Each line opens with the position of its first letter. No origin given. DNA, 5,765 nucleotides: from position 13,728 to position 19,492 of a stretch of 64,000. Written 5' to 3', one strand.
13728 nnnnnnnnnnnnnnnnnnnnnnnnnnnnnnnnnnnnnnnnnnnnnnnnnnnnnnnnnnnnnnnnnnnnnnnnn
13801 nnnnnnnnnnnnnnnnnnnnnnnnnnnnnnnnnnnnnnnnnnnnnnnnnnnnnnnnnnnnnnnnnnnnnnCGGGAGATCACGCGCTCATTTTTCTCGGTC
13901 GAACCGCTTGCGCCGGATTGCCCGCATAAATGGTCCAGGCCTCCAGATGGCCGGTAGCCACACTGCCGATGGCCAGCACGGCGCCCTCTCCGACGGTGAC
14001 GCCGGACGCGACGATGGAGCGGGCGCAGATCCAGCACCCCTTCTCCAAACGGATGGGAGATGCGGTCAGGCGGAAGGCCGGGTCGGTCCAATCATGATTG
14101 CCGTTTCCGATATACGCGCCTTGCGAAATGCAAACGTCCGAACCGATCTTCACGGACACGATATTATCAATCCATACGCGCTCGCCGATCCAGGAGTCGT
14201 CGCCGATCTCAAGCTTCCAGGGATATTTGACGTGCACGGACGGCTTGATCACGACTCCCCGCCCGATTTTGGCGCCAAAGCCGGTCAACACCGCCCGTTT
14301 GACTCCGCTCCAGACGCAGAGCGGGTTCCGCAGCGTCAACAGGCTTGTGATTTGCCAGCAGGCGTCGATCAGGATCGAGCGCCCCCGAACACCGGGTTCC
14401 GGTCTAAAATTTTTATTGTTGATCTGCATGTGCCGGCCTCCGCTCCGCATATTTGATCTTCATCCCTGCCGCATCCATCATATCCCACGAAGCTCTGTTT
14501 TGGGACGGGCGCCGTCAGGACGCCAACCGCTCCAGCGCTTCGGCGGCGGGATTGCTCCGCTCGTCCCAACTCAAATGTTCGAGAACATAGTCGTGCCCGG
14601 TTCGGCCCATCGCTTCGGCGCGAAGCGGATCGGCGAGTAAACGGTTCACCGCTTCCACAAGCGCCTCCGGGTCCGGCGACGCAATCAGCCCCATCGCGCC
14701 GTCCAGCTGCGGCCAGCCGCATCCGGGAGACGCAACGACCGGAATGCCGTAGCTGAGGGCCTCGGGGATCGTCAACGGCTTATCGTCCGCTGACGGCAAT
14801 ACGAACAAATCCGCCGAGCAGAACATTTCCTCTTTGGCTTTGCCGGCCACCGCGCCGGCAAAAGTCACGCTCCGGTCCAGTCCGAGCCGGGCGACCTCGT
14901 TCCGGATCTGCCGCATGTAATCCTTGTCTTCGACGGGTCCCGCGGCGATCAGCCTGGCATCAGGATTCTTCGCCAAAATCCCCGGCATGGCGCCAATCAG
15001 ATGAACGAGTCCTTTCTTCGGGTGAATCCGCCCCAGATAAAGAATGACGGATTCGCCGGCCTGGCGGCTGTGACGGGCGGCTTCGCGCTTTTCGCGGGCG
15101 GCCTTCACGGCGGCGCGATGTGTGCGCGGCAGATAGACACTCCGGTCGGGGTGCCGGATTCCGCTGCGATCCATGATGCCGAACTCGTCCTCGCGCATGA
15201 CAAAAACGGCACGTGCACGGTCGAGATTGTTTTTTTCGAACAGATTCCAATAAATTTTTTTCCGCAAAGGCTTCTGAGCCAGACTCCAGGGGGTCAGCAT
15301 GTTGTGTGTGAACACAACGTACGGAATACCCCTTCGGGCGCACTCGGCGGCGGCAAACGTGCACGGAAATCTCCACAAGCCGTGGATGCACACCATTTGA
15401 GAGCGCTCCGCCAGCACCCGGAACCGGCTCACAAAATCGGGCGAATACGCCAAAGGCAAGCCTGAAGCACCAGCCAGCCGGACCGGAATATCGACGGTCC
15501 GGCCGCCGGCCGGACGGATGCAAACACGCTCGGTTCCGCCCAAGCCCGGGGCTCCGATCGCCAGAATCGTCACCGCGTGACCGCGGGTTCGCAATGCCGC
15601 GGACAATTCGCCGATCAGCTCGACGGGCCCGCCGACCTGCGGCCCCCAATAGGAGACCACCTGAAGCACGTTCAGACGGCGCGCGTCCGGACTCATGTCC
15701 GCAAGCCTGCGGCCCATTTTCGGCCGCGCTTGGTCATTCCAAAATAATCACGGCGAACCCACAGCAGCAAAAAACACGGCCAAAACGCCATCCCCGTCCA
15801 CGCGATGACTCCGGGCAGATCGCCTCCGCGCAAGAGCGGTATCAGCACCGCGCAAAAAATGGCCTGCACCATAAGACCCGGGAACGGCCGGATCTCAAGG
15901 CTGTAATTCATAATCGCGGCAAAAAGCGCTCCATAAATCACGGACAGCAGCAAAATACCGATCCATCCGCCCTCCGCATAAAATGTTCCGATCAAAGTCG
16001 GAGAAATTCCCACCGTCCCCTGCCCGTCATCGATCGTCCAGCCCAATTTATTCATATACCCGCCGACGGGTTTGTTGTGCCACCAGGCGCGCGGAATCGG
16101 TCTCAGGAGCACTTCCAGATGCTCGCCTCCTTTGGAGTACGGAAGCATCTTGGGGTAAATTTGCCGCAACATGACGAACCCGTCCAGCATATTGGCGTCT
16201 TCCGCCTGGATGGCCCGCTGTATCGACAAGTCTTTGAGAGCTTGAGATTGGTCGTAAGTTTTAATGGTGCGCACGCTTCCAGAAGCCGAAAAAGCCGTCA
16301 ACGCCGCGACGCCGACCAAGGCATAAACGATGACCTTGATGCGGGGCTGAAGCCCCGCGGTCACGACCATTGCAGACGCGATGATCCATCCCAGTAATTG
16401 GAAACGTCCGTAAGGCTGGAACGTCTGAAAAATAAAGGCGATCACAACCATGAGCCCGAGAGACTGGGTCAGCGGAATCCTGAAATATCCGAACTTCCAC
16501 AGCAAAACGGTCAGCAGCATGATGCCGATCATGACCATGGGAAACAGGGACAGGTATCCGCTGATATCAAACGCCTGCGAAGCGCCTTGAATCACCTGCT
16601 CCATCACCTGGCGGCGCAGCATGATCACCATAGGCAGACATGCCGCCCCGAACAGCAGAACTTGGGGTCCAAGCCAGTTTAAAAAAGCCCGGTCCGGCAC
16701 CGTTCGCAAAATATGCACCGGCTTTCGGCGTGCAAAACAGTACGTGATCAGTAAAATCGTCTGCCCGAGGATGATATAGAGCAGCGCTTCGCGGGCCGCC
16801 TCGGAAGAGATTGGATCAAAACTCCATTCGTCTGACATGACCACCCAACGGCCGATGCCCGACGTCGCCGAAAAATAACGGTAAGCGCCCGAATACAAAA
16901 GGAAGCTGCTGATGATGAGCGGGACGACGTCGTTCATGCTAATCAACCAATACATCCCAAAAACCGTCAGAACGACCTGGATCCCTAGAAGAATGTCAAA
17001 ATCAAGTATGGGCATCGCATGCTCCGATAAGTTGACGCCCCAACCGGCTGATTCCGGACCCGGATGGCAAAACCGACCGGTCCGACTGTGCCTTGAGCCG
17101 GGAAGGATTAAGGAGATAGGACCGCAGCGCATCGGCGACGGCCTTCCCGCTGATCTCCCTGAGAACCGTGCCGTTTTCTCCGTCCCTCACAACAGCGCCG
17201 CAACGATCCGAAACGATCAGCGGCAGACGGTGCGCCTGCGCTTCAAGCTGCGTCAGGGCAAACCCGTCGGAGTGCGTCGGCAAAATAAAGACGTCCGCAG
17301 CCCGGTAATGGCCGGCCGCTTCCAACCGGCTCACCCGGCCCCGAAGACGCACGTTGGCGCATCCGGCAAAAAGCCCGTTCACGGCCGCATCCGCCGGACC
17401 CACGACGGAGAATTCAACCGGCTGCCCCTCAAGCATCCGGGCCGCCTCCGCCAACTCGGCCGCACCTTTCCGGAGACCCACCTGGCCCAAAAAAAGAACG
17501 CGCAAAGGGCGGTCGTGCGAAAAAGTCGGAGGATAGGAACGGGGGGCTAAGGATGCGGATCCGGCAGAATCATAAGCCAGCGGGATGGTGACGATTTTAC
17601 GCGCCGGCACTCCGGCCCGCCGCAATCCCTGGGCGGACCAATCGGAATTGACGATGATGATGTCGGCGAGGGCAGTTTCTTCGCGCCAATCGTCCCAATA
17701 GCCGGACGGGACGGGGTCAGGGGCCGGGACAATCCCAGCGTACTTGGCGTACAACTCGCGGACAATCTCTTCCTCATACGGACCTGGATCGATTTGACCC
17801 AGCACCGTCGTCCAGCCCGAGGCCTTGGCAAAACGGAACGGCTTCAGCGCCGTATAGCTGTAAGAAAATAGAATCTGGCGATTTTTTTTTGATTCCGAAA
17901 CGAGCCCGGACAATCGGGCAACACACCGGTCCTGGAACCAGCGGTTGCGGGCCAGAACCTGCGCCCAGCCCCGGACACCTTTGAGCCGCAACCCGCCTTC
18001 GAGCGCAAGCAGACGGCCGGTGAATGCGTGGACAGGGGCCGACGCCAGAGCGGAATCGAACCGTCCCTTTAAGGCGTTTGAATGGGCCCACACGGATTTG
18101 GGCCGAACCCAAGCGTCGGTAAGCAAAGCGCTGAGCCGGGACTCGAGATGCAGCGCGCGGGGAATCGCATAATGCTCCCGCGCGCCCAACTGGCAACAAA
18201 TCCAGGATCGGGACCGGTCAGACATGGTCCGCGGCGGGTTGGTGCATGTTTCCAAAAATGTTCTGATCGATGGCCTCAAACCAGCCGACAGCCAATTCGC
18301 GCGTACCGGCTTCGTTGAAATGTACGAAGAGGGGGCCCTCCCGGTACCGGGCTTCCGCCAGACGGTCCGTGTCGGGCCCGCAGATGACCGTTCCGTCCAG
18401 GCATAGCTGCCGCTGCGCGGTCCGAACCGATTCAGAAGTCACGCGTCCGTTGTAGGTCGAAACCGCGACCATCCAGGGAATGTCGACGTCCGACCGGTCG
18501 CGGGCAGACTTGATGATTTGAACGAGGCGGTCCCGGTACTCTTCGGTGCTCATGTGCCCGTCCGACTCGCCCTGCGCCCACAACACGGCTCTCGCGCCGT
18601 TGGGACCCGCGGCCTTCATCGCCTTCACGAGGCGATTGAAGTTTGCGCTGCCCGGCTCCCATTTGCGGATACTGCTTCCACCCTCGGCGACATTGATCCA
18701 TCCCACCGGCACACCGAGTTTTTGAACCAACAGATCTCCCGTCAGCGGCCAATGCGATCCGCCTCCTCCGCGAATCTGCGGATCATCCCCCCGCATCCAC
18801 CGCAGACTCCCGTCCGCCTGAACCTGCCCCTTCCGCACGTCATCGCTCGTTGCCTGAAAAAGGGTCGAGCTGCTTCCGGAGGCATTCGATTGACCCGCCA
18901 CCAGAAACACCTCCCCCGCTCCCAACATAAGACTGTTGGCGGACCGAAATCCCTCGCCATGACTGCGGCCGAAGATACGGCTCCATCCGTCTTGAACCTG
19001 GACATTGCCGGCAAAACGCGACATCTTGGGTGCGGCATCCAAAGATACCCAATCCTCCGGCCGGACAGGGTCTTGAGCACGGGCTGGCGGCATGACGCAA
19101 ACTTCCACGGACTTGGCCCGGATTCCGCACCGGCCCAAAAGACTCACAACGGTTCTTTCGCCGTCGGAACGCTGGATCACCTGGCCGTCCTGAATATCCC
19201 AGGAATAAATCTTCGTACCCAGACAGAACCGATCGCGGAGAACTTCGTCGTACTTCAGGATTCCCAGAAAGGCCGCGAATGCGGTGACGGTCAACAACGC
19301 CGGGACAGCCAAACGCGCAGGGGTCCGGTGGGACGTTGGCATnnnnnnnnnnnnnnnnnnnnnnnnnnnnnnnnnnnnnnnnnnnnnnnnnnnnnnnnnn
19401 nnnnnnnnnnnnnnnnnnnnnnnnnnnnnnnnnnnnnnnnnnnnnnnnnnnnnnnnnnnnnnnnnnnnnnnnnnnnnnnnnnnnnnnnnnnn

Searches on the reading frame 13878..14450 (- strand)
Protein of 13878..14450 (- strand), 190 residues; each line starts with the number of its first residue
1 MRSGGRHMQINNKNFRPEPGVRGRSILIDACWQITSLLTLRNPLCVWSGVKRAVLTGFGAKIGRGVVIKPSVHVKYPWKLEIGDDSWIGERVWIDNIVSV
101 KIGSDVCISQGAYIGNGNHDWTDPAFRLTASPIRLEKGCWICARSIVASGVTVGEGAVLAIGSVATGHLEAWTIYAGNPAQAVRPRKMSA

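Call 15: search_protein_families(library=pfam, proteins=[window:13878-14450:-], max_evalue=0.001)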
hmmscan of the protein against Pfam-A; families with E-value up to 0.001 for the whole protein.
window:13878-14450:- (190 aa): 2 families
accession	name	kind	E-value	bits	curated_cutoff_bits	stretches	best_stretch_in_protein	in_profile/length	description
PF00132.30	Hexapep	-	1.1e-10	41.2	27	1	133-160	2-29/36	Bacterial transferase hexapeptide (six repeats)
PF14602.12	Hexapep_2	-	2.3e-07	30.9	27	1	132-164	1-31/34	Hexapeptide repeat of succinyl-transferase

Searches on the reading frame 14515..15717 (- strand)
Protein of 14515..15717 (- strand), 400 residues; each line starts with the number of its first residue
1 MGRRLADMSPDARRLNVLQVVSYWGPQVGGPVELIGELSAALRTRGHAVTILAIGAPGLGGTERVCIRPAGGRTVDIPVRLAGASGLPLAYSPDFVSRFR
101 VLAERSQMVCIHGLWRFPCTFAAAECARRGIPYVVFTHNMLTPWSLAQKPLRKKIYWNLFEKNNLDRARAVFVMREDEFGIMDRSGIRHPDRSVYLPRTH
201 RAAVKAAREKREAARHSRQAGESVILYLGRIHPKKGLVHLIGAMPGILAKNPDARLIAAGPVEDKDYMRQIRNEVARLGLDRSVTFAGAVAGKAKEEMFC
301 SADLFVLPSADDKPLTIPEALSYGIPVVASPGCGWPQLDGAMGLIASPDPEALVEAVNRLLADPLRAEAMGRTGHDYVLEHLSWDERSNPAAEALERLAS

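Call 15: search_protein_families(library=pfam, proteins=[window:14515-15717:-], max_evalue=0.001)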
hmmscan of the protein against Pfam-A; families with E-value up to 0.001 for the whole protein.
window:14515-15717:- (400 aa): 6 families
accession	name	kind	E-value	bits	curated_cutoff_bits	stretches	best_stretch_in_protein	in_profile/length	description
PF13692.12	Glyco_trans_1_4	-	6.9e-26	91.6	27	1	223-363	2-142/142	Glycosyl transferases group 1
PF00534.26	Glycos_transf_1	-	2.1e-25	89.7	26.4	1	214-374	7-169/172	Glycosyl transferases group 1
PF13579.12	Glyco_trans_4_4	-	9.5e-16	59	29.7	1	29-196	1-155/158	Glycosyl transferase 4-like domain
PF13439.12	Glyco_transf_4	-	7.1e-13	49.4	28.5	1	28-177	1-143/170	Glycosyltransferase Family 4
PF13524.12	Glyco_trans_1_2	-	5.8e-06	26.7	25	1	313-388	63-139/144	Glycosyl transferase-like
PF20706.3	GT4-conflict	-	5.3e-05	22.8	26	0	202-336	177-317/385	Family 4 Glycosyltransferase in conflict systems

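Call 76: search_protein_families(library=ncbifam, proteins=[window:14515-15717:-], max_evalue=0.001)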
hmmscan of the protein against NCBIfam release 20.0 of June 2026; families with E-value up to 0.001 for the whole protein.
window:14515-15717:- (400 aa): 23 families
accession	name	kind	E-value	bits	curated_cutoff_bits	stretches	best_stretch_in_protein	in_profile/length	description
NF038295.1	EPS_HpsP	equivalog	3.7e-43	148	550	1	17-387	2-376/388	hormogonium polysaccharide biosynthesis glycosyltransferase HpsP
NF041876.1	EPS_EpsE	equivalog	2e-22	80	400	1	207-383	198-381/389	exopolysaccharide biosynthesis GT4 family glycosyltransferase EpsE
NF046085.1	XrtY_assoc_Gly1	equivalog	1e-18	67.4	400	1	28-374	16-360/387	XrtY-associated glycosyltransferase XYAG1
TIGR03088.1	stp2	hypoth_equivalog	6.7e-16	58.3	409.05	1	215-387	186-362/374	TIGR03088 family PEP-CTERM/XrtA system glycosyltransferase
TIGR04047.1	MSMEG_0565_glyc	hypoth_equivalog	1.3e-15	57.4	259.85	1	206-389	177-365/373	MSMEG_0565 family glycosyltransferase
NF041010.1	glycosy_Agl16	equivalog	2e-15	56.5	575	1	220-372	177-326/352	glycosylation protein Agl16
NF038229.1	Glyco4_Geo_Pelo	equivalog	3e-15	56.1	400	1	111-386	59-324/338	GPMC system family 4 glycosyltransferase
TIGR02149.1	glgA_Coryne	subfamily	6.2e-14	51.9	302.4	1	205-387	185-379/391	glycogen synthase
TIGR03449.1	mycothiol_MshA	equivalog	1.2e-13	50.7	462.5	1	161-390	158-395/406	D-inositol-3-phosphate glycosyltransferase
TIGR04063.1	stp3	hypoth_equivalog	1.3e-13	50.6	442.05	1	218-387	209-384/397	TIGR04063 family PEP-CTERM/XrtA system glycosyltransferase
TIGR04157.1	glyco_rSAM_CFB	subfamily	3.7e-13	49.2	400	1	205-335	208-335/406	TIGR04157 family glycosyltransferase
NF038011.1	PelF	equivalog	9.1e-13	48.1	100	1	212-375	295-469/489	GT4 family glycosyltransferase PelF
NF012028.0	PRK15484.1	subfamily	1.1e-12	47.7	618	1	217-389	188-369/380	lipopolysaccharide N-acetylglucosaminyltransferase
NF047684.1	TeichurnBiosyTuaC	equivalog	7.6e-11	41.6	550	1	214-384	209-375/391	teichuronic acid biosynthesis protein TuaC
TIGR03999.1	thiol_BshA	equivalog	7e-10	38.4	273.7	1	212-381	189-356/375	N-acetyl-alpha-D-glucosaminyl L-malate synthase BshA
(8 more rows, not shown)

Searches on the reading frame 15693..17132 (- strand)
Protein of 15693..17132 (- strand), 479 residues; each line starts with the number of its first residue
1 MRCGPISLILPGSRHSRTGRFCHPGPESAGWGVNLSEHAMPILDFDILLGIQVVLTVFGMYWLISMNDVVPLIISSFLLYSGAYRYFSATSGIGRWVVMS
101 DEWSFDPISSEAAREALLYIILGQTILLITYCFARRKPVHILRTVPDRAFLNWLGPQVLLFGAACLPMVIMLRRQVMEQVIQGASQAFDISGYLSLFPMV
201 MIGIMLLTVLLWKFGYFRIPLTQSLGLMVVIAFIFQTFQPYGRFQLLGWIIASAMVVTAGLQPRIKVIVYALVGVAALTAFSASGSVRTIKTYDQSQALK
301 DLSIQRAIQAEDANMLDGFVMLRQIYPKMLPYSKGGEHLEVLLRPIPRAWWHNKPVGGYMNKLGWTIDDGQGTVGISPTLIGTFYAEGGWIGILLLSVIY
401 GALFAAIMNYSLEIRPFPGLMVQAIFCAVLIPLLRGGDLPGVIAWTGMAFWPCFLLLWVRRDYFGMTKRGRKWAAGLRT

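Call 15: search_protein_families(library=pfam, proteins=[window:15693-17132:-], max_evalue=0.001)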
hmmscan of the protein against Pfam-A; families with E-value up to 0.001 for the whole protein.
window:15693-17132:- (479 aa): 0 families

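Call 76: search_protein_families(library=ncbifam, proteins=[window:15693-17132:-], max_evalue=0.001)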
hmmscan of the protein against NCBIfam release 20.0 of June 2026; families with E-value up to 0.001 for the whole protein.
window:15693-17132:- (479 aa): 1 family
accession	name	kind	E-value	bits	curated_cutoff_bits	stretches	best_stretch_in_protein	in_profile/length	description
TIGR04370.1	glyco_rpt_poly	subfamily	5.7e-07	28.9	40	1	181-454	123-395/396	oligosaccharide repeat unit polymerase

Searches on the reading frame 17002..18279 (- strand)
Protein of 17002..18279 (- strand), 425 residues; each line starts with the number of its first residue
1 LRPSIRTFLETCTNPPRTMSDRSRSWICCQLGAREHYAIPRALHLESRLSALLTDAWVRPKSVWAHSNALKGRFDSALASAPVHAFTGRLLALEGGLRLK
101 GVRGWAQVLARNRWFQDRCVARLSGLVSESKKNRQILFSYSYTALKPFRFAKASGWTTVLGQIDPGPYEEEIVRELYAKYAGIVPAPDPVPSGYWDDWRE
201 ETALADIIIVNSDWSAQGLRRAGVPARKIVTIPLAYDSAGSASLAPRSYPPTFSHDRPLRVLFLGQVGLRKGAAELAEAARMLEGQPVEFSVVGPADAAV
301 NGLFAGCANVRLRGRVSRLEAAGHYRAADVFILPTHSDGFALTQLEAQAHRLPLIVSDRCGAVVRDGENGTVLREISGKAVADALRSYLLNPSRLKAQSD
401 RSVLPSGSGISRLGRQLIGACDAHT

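Call 15: search_protein_families(library=pfam, proteins=[window:17002-18279:-], max_evalue=0.001)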
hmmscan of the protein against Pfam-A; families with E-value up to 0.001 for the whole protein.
window:17002-18279:- (425 aa): 5 families
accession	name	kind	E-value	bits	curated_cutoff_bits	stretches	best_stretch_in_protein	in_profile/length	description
PF13692.12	Glyco_trans_1_4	-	5e-19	69.4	27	1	260-389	3-140/142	Glycosyl transferases group 1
PF00534.26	Glycos_transf_1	-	3e-16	59.9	26.4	1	256-397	13-164/172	Glycosyl transferases group 1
PF20706.3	GT4-conflict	-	1.1e-08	34.9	26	1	247-362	189-316/385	Family 4 Glycosyltransferase in conflict systems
PF13579.12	Glyco_trans_4_4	-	0.00012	22.9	29.7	0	204-234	125-157/158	Glycosyl transferase 4-like domain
PF13439.12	Glyco_transf_4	-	0.0002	21.9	28.5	0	194-237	121-167/170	Glycosyltransferase Family 4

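Call 76: search_protein_families(library=ncbifam, proteins=[window:17002-18279:-], max_evalue=0.001)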
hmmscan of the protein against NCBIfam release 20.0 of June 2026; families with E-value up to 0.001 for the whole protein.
window:17002-18279:- (425 aa): 11 families
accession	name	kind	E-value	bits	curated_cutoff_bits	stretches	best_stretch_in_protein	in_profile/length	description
NF041876.1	EPS_EpsE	equivalog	1.2e-10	41.3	400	1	251-399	207-369/389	exopolysaccharide biosynthesis GT4 family glycosyltransferase EpsE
TIGR03449.1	mycothiol_MshA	equivalog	3.5e-10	39.3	462.5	1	309-400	285-378/406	D-inositol-3-phosphate glycosyltransferase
TIGR03088.1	stp2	hypoth_equivalog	5.1e-09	35.6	409.05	1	311-399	258-346/374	TIGR03088 family PEP-CTERM/XrtA system glycosyltransferase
NF047684.1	TeichurnBiosyTuaC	equivalog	2e-08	33.6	550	1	261-362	222-324/391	teichuronic acid biosynthesis protein TuaC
TIGR04157.1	glyco_rSAM_CFB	subfamily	4.5e-06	25.9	400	1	261-374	230-349/406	TIGR04157 family glycosyltransferase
TIGR04047.1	MSMEG_0565_glyc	hypoth_equivalog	1.2e-05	24.6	259.85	1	307-394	256-344/373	MSMEG_0565 family glycosyltransferase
TIGR03999.1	thiol_BshA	equivalog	1.5e-05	24.1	273.7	1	310-395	257-342/375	N-acetyl-alpha-D-glucosaminyl L-malate synthase BshA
NF038229.1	Glyco4_Geo_Pelo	equivalog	5.4e-05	22.3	400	1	260-375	161-287/338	GPMC system family 4 glycosyltransferase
NF038295.1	EPS_HpsP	equivalog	0.00014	21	550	0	220-397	170-358/388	hormogonium polysaccharide biosynthesis glycosyltransferase HpsP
TIGR02472.1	sucr_P_syn_N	equivalog_domain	0.00015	20.7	576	1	328-401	341-416/439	sucrose-phosphate synthase, putative, glycosyltransferase domain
NF047881.1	glyco_SdgB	exception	0.00084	18.1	800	0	309-403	379-474/496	serine-aspartate repeat adhesin O-glycosyltransferase SdgB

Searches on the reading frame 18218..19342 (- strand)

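Call 15: search_protein_families(library=pfam, proteins=[window:18218-19342:-], max_evalue=0.001)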
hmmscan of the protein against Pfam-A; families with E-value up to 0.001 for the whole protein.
window:18218-19342:- (374 aa): 1 family
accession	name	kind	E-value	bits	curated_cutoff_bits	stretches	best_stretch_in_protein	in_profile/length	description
PF03629.24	SASA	-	6.9e-22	78.6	24.8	1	144-319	3-192/226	Carbohydrate esterase, sialic acid-specific acetylesterase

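Call 76: search_protein_families(library=ncbifam, proteins=[window:18218-19342:-], max_evalue=0.001)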
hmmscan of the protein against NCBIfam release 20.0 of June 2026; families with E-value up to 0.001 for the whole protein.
window:18218-19342:- (374 aa): 0 families
